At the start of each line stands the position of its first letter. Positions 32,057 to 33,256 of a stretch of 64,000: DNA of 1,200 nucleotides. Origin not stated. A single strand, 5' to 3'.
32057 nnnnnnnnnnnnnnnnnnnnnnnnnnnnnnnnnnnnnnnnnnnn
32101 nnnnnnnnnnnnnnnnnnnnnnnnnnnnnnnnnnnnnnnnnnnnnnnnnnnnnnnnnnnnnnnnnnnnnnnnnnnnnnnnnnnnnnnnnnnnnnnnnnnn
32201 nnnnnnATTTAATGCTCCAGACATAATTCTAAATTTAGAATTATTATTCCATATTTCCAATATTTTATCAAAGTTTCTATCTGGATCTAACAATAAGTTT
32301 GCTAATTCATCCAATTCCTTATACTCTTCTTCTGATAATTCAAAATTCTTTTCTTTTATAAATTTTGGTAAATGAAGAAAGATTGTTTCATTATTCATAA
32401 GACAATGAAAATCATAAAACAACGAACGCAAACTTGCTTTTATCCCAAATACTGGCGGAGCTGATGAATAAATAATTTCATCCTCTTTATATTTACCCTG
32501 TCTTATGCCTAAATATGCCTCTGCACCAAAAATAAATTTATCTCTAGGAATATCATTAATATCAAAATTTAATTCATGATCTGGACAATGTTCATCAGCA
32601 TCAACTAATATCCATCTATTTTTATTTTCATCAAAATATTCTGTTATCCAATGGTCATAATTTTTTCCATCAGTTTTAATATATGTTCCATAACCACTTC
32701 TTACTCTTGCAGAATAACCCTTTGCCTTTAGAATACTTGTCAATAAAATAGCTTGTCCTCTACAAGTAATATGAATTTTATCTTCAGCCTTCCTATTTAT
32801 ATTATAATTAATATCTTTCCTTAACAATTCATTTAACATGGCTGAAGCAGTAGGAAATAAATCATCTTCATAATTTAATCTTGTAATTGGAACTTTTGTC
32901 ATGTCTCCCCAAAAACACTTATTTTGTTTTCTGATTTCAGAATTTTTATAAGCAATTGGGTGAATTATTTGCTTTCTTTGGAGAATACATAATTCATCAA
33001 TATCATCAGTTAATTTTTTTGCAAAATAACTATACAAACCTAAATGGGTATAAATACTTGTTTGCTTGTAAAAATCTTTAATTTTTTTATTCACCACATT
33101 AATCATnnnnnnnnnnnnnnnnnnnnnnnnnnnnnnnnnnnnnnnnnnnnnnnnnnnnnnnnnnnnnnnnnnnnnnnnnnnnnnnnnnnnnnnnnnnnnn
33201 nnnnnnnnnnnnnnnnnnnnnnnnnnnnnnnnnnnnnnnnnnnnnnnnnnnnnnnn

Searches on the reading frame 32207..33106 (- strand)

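Call 76: search_protein_families(library=pfam, proteins=[window:32207-33106:-], max_evalue=0.001)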
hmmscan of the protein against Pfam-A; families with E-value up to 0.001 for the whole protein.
window:32207-33106:- (300 aa): 1 family
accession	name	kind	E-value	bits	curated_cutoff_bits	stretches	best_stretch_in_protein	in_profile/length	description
PF01841.26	Transglut_core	-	6.9e-05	23.5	23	1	114-170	53-108/108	Transglutaminase-like superfamily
